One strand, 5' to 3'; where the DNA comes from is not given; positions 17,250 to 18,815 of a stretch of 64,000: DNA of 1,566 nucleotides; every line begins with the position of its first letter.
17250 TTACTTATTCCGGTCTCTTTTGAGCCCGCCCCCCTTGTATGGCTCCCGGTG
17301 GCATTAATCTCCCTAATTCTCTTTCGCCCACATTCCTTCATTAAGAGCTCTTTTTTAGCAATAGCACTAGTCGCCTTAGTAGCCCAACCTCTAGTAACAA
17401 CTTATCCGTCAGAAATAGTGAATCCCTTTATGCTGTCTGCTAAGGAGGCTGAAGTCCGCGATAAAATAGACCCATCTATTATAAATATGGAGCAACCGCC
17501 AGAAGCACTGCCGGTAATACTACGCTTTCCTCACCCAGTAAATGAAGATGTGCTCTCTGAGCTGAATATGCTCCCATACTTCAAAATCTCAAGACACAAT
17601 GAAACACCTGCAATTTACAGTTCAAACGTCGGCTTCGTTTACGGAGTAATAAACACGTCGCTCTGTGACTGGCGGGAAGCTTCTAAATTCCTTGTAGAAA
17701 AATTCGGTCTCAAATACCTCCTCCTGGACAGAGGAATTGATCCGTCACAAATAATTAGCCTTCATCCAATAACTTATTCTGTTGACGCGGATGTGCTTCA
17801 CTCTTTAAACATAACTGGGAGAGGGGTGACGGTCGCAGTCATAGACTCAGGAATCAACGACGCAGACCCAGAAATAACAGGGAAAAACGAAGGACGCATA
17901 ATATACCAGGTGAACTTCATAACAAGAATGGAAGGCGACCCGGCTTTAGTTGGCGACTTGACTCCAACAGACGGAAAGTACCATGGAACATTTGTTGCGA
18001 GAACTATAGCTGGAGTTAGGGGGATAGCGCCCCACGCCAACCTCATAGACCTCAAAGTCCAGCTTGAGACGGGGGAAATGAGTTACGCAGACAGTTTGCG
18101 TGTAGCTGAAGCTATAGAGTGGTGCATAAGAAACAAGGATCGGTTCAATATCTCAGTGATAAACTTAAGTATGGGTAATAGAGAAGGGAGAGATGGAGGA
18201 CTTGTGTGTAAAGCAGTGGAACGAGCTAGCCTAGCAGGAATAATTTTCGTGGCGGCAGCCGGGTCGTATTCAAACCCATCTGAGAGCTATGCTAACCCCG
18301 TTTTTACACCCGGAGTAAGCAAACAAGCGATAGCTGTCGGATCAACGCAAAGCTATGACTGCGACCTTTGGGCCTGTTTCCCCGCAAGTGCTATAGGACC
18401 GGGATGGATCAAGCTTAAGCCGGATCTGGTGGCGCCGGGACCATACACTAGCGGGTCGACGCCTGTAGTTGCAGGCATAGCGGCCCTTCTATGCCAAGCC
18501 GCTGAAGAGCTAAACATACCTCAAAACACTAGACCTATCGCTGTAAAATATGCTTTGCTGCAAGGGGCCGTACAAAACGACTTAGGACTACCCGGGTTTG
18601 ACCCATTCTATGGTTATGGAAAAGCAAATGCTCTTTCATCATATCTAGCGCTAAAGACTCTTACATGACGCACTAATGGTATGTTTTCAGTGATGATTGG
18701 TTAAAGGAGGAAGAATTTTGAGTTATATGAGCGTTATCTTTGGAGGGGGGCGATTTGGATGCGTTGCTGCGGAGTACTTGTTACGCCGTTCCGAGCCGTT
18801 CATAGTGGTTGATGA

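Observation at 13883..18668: Tandem S8 subtilases fused to about 10-TM N-terminal membrane domains, homogenized by a 290-bp identical tract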

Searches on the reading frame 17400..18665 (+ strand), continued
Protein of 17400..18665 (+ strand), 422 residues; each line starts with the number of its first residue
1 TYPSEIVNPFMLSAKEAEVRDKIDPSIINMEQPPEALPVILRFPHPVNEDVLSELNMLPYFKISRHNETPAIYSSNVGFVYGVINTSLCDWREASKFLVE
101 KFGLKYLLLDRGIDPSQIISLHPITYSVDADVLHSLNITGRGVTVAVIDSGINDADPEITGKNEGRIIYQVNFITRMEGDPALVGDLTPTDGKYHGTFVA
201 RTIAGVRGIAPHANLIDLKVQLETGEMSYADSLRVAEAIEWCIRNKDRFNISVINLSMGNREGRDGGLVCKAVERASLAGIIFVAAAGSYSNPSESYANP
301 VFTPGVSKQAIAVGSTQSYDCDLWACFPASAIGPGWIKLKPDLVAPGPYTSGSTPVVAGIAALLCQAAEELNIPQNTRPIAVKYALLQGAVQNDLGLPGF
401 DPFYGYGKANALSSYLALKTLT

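Call 50: find_encoding_contigs(protein=P0010, flank=8000, max_places=3)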
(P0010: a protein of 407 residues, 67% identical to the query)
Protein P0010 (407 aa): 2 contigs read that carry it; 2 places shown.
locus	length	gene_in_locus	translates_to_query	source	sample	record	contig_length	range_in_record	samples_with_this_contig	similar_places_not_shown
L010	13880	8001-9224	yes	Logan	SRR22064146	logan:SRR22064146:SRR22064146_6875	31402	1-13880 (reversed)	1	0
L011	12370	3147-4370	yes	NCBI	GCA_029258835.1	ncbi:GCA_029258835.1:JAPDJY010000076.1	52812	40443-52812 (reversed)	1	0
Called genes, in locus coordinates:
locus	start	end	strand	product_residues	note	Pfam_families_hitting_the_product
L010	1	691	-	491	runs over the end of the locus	PF02629:CoA_binding, PF13380:CoA_binding_2, PF13607:Succ_CoA_lig, PF19045:Ligase_CoA_2 (faint)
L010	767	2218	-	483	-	-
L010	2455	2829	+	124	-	PF01381:HTH_3 (weak)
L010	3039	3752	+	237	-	PF00132:Hexapep (weak), PF14602:Hexapep_2 (weak)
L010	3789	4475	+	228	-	PF23023:Anti-Pycsar_Apyc1 (weak), PF00753:Lactamase_B, PF19583:ODP, PF12706:Lactamase_B_2 (weak)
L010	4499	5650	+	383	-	PF04389:Peptidase_M28, PF01546:Peptidase_M20, PF07687:M20_dimer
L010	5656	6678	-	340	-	PF02746:MR_MLE_N, PF13378:MR_MLE_C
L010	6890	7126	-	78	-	-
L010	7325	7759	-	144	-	-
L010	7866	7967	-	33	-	-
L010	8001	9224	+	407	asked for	PF00082:Peptidase_S8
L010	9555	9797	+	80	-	-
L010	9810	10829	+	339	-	PF16285:DUF4931_N (faint), PF01087:GalP_UDP_transf, PF01230:HIT (faint), PF16268:DUF4921, PF02744:GalP_UDP_tr_C (weak)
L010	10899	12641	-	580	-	PF01144:CoA_trans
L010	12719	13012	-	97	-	PF03819:MazG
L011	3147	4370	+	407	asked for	PF00082:Peptidase_S8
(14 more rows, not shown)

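Call 66: predict_structure(alignment_id=A4)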
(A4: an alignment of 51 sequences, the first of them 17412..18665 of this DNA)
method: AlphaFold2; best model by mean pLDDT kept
length: 418 residues; sequences in the alignment: 51
mean_pLDDT: 83.1   pTM: 0.81
mean pLDDT of the five models: 83.1, 83.0, 82.1, 81.9, 81.0
residues with pLDDT >= 90: 211; 70-90: 119; 50-70: 62; < 50: 26
segments of 3 or more residues with pLDDT < 50: 1-11, 326-332, 391-396
pLDDT, mean of each block of 10 residues (from residue 1): 39 76 90 92 93 95 81 85 96 96 80 63 88 93 93 71 90 91 70 92 92 88 82 98 97 79 87 96 67 66 90 64 48 70 87 98 96 94 87 50 89 90
secondary structure, 60 per line:
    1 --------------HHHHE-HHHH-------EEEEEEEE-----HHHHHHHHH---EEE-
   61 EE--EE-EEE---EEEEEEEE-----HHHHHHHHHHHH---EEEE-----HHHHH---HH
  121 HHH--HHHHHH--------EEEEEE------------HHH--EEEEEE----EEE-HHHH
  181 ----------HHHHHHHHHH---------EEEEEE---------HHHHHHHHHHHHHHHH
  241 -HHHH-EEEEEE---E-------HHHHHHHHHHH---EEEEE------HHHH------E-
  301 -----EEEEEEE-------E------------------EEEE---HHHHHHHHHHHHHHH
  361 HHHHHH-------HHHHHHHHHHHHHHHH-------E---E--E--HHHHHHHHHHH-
elements in order: H15-18 H21-24 E32-39 H45-53 E57-59 E68-70 E74-81 H87-98 E102-105 H111-115 H119-123 H126-131 E140-145 E163-168 E173-175 H177-180 H191-200 E210-215 H225-240 H242-245 E247-252 H264-274 E278-282 H289-292 E306-312 E339-342 H346-366 H374-389 H407-417
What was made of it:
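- On Peptidase S8 (Pfam PF00082, subtilases): The model has pLDDT 83 (call 66).
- On Inhibitor_I9 propeptide (Pfam PF05922): The secondary-structure order matches at pLDDT 76-96 (call 66).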

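Call 69: fold_search(model_id=the predicted structure, library=pdb)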
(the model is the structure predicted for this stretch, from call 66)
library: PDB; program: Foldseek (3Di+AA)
matches with E <= 10: 1015; with E <= 0.001: 210
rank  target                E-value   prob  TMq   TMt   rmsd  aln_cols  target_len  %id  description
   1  3afg_A                2.2e-18  1.00  0.54  0.45  22.0       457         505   24  Crystal structure of ProN-Tk-SP from Thermococcus kodakaraensis (released 2010-08-04)
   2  3afg_B                3.7e-17  1.00  0.51  0.42  21.8       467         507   22  Crystal structure of ProN-Tk-SP from Thermococcus kodakaraensis (released 2010-08-04)
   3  9ues_B                8.7e-16  1.00  0.55  0.56   3.5       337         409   29  Crystal structure of an inactive TKSP mutant in complex with the TKS propeptide (released 2026-02-18)
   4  1sue                  1.4e-15  1.00  0.53  0.81   4.1       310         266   28  SUBTILISIN BPN' FROM BACILLUS AMYLOLIQUEFACIENS, MUTANT (released 1998-10-14)
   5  1ak9                  1.5e-15  1.00  0.51  0.76   5.4       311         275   28  SUBTILISIN MUTANT 8321 (released 1997-11-12)
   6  3whi_B                1.5e-15  1.00  0.52  0.61  22.8       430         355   22  Crystal structure of unautoprocessed form of IS1-inserted Pro-subtilisin E (released 2013-12-25)
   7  6o44_A                1.8e-15  1.00  0.53  0.79   4.0       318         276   28  Insight into subtilisin E-S7 cleavage pattern based on crystal structure and hydrolysates peptide analysis (released 2019-04-10)
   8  6pak_A                3.6e-15  1.00  0.51  0.76   5.3       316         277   26  Insight into subtilisin E-S7 cleavage pattern based on crystal structure and hydrolysates peptide analysis (released 2019-10-23)
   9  1mee_A                4.2e-15  1.00  0.52  0.78   4.0       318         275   28  THE COMPLEX BETWEEN THE SUBTILISIN FROM A MESOPHILIC BACTERIUM AND THE LEECH INHIBITOR EGLIN-C (released 1992-10-15)
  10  5gl8_A                4.2e-15  1.00  0.51  0.76   5.4       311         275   29  The crystal structure of Nattokinase fragments (released 2017-10-25)
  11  2sni_E                4.5e-15  1.00  0.54  0.79   3.4       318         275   27  STRUCTURAL COMPARISON OF TWO SERINE PROTEINASE-PROTEIN INHIBITOR COMPLEXES. EGLIN-C-SUBTILISIN CARLSBERG AND CI-2-SUBT (released 1988-09-07)
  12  7am7_A                4.8e-15  1.00  0.51  0.78   4.0       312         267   28  Crystal structure of Peptiligase mutant - M222P/L217H/A225N/F189W/N218D (released 2021-02-17)
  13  5ox2_A                6.3e-15  1.00  0.52  0.80   3.9       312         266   27  Crystal structure of thymoligase, a substrate-tailored peptiligase variant (released 2018-01-10)
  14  1sud                  6.7e-15  1.00  0.54  0.80   3.5       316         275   28  CALCIUM-INDEPENDENT SUBTILISIN BY DESIGN (released 1994-01-31)
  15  1s01                  6.7e-15  1.00  0.51  0.76   5.3       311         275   28  LARGE INCREASES IN GENERAL STABILITY FOR SUBTILISIN BPN(PRIME) THROUGH INCREMENTAL CHANGES IN THE FREE ENERGY OF UNFOLDI (released 1990-10-15)
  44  3whi_A                4.6e-14  1.00  0.53  0.62  23.1       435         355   23  Crystal structure of unautoprocessed form of IS1-inserted Pro-subtilisin E (released 2013-12-25)
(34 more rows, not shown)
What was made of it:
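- On Peptidase S8 (Pfam PF00082, subtilases): Foldseek probability is 1.00 with target-normalised TM-score 0.75-0.81 to subtilisins (call 69).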

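Call 76: search_protein_families(library=pfam, proteins=[P0015, P0011], max_evalue=1)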
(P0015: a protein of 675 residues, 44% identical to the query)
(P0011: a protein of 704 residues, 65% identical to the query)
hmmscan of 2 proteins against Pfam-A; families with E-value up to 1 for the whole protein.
P0015 (675 aa): 2 families
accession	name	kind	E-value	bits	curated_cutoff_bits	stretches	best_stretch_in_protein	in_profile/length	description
PF00082.27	Peptidase_S8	-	7.4e-17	62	21.8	1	392-658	1-288/288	Subtilase family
PF24008.1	DUF7322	-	0.0063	16.5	27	1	66-103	20-56/61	Domain of unknown function (DUF7322)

P0011 (704 aa): 3 families
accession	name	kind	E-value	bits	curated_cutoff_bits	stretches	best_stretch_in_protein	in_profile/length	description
PF00082.27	Peptidase_S8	-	3.4e-27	96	21.8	1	422-688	1-288/288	Subtilase family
PF10784.15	Plasmid_stab_B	-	0.15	12.3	25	1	653-676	24-47/72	Plasmid stability protein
PF21174.3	Glce_b_sandwich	-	0.24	12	27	1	338-393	49-101/123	D-glucuronyl C5-epimerase, beta-sandwich domain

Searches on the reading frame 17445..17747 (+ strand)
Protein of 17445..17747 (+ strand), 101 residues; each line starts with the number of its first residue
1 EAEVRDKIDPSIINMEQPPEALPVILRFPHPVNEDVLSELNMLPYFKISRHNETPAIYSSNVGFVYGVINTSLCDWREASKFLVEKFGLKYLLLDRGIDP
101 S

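Call 75: search_solved_structures(query=A5, max_evalue=10)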
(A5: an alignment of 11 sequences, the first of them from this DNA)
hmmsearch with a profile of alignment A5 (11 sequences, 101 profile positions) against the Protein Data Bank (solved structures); distinct sequences matched with E-value up to 10: 0.
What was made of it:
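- On Inhibitor_I9 propeptide (Pfam PF05922): There are no PDB sequence hits (call 75).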
